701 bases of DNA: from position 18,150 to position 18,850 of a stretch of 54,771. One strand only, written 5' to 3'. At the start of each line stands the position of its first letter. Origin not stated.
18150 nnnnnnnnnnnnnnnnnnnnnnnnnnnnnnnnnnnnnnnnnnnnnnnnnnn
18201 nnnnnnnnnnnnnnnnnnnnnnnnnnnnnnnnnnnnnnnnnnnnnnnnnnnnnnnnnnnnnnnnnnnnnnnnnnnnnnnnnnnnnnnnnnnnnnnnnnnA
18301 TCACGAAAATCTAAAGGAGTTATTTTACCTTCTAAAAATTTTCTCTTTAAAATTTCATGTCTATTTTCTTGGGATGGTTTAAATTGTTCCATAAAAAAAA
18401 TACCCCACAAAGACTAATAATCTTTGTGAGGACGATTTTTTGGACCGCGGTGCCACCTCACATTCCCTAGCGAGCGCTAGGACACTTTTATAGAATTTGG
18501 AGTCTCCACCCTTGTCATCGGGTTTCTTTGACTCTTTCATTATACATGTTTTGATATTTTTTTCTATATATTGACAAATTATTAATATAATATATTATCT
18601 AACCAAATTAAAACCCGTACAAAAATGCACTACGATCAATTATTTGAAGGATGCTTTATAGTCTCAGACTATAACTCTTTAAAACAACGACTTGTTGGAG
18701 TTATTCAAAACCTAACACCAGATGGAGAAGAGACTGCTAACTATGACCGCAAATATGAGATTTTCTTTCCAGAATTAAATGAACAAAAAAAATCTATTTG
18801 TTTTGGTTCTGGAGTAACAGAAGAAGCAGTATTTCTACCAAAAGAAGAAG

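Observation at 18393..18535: T-box riboswitch with a very short Stem I and an apical GAU-GAC-A loop controlling a hypothetical-gene/aspS operon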

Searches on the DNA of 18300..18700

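Call 4: search_rna_families(source=window, start=18300, end=18700, threshold=evalue, max_evalue=10, show_alignments=5)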
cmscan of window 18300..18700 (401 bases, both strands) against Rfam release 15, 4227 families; matches with E-value up to 10: 11.
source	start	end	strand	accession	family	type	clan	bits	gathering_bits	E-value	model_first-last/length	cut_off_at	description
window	18425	18612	-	RF00230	T-box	Cis-reg; leader;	-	40.2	93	1.2e-07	1-219/219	no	T-box leader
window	18324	18506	+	RF01266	snR45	Gene; snRNA; snoRNA; CD-box;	-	21.3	80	3.4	1-180/180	no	Small nucleolar RNA snR45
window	18393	18494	-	RF04312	trpB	Cis-reg;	-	19.2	59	3.1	1-107/107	no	trpB ncRNA motif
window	18513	18576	-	RF00150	SNORD42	Gene; snRNA; snoRNA; CD-box;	-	16.7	39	6.4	1-68/68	no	Small nucleolar RNA SNORD42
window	18386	18421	-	RF01379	CRISPR-DR66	Gene; CRISPR;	CL00014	16.5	45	3.6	1-37/37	no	CRISPR RNA direct repeat element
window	18597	18655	-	RF00310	snoZ165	Gene; snRNA; snoRNA; CD-box;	-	15.9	90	4.8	1-92/92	no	Small nucleolar RNA Z165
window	18393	18439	-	RF03798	MIR4227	Gene; miRNA;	-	14.3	100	7.5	1-122/122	no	MIR4227 microRNA precursor family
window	18345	18396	-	RF02098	DGCR5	Gene; lncRNA;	-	13.9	50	5.3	1-49/49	no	DiGeorge syndrome critical region gene 5 conserved region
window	18329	18432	-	RF00514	His_leader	Cis-reg; leader;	-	13.8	49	8.8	1-126/126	no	Histidine operon leader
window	18373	18457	-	RF00188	SNORD103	Gene; snRNA; snoRNA; CD-box;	-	13.5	45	8.2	1-83/83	no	Small nucleolar RNA SNORD103/SNORD85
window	18498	18522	-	RF01276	sR53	Gene; snRNA; snoRNA; CD-box;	-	12.7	49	1.5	1-60/60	no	Small nucleolar RNA sR53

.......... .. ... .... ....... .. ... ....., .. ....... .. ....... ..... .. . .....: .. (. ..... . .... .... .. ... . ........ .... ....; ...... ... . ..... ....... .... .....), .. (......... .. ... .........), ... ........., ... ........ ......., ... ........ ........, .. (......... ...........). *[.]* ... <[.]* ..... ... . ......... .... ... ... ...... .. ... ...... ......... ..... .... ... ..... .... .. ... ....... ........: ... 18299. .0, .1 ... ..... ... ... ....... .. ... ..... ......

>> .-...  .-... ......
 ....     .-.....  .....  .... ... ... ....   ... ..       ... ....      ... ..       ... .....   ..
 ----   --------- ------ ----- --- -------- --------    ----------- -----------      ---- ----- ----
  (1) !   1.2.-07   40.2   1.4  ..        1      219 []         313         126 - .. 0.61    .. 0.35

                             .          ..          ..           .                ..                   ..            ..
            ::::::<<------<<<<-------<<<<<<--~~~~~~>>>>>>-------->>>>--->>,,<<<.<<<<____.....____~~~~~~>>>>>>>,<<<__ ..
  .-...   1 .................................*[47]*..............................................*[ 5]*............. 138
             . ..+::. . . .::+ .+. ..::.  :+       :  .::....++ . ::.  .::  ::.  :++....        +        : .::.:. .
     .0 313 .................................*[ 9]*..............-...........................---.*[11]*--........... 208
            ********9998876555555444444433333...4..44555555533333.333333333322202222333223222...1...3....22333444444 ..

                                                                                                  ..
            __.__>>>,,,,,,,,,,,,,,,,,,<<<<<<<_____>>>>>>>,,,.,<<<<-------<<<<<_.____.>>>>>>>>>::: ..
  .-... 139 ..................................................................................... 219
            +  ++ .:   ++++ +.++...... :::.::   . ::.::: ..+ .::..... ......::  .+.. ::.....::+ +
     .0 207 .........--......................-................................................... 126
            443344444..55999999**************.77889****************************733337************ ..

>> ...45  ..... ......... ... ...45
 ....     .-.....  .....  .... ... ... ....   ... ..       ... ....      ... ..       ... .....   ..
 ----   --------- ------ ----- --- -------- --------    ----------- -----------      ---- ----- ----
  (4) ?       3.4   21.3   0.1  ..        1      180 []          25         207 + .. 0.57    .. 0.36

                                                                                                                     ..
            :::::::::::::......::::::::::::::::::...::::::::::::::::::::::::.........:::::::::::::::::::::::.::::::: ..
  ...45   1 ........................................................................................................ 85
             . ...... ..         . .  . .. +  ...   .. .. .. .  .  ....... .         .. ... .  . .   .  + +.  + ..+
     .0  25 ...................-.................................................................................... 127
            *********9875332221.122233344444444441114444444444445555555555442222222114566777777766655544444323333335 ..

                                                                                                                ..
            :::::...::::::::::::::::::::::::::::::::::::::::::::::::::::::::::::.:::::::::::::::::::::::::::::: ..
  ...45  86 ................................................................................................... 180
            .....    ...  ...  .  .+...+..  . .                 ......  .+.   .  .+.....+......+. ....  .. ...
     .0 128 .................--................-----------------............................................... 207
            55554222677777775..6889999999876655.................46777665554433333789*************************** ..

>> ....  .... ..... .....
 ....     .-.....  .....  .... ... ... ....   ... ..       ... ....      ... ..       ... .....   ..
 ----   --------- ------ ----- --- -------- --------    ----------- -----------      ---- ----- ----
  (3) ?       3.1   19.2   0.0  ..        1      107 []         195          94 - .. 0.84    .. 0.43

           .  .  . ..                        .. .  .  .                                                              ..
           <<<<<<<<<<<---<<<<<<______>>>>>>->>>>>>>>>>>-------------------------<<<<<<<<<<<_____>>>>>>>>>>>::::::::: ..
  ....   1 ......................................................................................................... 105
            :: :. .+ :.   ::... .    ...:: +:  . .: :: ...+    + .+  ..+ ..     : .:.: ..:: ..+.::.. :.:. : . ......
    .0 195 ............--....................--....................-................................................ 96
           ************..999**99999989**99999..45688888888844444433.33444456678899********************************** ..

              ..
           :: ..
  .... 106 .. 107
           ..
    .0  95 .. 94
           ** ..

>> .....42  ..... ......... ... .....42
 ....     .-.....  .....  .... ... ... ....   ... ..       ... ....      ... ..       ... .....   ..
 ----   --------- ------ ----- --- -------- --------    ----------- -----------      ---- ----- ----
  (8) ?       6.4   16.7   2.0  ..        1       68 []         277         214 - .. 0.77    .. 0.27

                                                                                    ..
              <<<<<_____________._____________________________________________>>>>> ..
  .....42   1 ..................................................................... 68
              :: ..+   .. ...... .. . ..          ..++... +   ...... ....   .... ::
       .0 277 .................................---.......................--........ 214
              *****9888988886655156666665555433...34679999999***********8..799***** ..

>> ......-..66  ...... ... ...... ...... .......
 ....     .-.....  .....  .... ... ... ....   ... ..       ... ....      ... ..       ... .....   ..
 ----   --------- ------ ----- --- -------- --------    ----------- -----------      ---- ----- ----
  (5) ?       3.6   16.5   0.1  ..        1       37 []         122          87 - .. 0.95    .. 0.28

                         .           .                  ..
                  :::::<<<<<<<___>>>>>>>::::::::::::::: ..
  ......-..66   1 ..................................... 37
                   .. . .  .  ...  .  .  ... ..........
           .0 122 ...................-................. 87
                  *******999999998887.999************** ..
